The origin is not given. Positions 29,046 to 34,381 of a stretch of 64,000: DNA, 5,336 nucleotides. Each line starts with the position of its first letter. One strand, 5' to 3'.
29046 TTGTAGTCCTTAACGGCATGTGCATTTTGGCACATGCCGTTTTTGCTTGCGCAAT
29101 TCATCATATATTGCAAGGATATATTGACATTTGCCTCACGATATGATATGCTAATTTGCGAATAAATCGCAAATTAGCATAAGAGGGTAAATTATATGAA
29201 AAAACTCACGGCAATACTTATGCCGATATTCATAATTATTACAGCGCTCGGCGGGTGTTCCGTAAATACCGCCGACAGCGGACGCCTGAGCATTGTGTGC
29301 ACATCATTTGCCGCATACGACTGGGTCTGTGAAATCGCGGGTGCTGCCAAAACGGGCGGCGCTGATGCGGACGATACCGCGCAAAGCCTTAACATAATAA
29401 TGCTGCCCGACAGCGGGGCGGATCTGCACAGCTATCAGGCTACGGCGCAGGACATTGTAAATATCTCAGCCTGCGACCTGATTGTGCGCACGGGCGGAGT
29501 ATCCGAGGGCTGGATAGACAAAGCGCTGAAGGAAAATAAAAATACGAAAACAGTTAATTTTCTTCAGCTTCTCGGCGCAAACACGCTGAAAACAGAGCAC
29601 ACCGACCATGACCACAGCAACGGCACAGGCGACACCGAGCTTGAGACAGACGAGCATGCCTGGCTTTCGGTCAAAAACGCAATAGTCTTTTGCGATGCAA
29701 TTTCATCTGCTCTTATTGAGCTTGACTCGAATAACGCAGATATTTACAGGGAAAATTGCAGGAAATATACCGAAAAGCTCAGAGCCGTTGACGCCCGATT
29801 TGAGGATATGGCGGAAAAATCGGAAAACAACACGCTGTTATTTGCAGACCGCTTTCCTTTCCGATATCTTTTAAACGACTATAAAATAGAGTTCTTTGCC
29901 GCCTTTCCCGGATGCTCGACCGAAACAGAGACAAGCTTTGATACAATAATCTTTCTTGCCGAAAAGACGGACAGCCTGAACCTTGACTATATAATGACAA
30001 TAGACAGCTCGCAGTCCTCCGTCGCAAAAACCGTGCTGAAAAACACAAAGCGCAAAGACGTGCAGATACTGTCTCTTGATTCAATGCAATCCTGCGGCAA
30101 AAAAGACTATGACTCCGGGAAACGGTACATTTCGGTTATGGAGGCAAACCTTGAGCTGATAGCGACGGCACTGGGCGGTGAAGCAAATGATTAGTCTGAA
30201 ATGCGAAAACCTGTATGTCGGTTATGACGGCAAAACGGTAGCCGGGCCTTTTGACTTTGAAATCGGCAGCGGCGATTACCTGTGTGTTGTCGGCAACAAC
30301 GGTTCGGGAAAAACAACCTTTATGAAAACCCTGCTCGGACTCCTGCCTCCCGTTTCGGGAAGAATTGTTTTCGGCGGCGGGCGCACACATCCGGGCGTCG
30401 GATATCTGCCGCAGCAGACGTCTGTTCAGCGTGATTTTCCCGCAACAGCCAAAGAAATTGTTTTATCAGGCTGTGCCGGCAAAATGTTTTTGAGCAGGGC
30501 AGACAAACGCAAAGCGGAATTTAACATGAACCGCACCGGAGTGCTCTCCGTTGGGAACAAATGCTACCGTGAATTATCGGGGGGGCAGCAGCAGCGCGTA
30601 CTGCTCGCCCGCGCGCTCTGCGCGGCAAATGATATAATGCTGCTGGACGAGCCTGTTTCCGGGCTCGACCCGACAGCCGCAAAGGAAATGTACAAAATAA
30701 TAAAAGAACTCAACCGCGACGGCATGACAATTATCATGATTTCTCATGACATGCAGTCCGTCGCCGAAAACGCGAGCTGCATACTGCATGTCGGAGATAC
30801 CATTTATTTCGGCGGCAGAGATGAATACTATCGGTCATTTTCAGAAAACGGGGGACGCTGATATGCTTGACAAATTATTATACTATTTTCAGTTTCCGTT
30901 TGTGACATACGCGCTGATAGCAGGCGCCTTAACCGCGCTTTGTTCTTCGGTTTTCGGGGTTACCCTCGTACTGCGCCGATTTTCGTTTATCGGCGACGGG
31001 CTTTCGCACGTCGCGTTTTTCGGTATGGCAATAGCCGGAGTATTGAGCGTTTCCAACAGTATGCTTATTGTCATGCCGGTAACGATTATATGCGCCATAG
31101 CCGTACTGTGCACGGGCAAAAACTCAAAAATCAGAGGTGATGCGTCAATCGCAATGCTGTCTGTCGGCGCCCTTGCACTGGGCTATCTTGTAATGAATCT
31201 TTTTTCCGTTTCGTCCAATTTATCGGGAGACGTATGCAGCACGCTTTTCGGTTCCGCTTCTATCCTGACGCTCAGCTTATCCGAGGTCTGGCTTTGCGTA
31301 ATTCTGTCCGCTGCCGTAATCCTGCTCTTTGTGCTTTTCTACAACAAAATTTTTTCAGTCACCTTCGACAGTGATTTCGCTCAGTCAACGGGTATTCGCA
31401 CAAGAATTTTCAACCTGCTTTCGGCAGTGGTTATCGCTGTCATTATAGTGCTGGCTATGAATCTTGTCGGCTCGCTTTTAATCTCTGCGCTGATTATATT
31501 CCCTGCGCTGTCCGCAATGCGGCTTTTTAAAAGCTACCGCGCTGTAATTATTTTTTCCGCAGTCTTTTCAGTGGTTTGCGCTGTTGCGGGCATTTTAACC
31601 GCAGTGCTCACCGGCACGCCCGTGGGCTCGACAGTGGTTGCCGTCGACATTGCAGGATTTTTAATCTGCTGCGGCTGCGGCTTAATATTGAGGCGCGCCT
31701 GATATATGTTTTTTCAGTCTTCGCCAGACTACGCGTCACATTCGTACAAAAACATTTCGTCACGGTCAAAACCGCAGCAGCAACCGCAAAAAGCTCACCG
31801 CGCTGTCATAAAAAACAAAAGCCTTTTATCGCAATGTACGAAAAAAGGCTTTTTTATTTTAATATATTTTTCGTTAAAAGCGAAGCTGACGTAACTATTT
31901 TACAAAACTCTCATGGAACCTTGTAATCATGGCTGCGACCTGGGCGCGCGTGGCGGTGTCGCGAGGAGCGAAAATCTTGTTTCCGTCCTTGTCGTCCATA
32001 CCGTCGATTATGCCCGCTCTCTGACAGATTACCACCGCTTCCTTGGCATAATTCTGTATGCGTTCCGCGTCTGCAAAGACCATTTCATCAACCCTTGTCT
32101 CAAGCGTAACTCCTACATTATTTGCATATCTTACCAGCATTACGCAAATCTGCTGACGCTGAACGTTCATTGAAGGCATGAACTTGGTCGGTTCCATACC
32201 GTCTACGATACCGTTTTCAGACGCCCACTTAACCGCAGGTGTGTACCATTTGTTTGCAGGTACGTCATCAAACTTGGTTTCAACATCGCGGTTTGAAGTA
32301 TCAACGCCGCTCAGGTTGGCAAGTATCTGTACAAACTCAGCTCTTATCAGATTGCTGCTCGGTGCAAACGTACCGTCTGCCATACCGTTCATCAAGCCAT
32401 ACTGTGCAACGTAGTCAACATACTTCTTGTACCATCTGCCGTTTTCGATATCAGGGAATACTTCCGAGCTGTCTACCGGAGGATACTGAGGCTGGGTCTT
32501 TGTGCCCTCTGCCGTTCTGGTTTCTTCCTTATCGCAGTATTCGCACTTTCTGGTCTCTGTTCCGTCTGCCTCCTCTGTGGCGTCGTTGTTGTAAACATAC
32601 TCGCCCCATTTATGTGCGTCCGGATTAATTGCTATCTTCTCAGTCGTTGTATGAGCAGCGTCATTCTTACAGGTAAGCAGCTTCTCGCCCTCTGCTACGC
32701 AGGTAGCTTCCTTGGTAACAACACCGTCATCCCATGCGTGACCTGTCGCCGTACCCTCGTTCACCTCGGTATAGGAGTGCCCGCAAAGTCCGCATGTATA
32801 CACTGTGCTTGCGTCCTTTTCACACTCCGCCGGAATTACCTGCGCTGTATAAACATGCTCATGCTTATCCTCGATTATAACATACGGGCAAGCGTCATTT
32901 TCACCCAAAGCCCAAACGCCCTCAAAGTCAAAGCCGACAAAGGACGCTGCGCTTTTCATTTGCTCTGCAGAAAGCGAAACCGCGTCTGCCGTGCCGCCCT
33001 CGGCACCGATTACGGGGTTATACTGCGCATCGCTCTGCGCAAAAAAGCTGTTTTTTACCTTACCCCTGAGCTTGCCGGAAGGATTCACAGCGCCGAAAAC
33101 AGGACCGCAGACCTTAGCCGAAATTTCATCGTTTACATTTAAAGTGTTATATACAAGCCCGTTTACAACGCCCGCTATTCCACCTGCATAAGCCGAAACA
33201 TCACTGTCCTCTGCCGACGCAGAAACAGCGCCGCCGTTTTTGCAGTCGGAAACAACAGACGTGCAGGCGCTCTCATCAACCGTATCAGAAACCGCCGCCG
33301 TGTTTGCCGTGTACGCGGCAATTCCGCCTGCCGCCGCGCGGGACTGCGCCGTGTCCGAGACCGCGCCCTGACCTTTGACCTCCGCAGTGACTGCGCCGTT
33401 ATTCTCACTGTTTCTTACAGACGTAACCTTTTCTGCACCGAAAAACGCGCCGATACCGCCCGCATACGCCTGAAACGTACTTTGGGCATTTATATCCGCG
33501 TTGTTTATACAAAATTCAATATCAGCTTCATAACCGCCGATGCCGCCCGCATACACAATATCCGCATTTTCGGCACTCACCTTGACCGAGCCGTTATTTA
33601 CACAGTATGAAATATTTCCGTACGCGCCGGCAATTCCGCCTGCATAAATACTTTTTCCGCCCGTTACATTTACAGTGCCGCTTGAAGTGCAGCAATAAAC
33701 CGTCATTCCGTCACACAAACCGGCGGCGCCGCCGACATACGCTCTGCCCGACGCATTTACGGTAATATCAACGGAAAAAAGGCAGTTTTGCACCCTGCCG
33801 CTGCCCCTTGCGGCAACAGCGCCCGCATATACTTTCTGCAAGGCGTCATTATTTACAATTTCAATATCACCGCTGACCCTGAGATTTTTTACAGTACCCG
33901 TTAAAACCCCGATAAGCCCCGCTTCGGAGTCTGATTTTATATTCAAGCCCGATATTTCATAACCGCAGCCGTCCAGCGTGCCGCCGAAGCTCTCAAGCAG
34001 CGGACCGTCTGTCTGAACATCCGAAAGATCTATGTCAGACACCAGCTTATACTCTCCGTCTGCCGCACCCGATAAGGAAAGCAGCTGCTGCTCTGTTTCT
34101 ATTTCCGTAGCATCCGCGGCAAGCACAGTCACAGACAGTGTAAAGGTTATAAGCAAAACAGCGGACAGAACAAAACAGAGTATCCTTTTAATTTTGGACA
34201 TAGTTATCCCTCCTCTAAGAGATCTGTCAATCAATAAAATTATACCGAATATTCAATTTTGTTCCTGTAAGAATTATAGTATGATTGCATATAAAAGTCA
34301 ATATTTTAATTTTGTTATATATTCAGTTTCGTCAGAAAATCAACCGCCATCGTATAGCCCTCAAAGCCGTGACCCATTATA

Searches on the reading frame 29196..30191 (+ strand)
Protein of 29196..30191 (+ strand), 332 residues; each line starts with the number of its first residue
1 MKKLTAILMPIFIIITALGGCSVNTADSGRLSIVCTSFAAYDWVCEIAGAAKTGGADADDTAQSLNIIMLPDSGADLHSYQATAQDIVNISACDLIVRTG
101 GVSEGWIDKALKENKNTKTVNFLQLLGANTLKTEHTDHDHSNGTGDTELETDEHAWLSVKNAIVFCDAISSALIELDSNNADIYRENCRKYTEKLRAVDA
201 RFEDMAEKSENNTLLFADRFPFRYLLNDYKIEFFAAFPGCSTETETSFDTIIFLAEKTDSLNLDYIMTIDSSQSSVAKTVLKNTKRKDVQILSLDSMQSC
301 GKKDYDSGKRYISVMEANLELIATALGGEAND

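Call 78: search_protein_families(library=pfam, proteins=[window:29196-30191:+], max_evalue=0.00001)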
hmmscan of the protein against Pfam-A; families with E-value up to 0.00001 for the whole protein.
window:29196-30191:+ (332 aa): 1 family
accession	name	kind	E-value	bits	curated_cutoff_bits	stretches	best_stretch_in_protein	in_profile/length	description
PF01297.22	ZnuA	-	1.2e-55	189.3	29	1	33-325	1-263/263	Zinc-uptake complex component A periplasmic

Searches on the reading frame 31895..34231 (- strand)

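Call 78: search_protein_families(library=pfam, proteins=[window:31895-34231:-], max_evalue=0.00001)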
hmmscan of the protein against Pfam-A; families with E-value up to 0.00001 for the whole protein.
window:31895-34231:- (778 aa): 1 family
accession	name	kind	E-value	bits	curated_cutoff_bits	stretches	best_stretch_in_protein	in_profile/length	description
PF00395.25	SLH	-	1.6e-24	86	20.8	2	592-633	2-43/44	S-layer homology domain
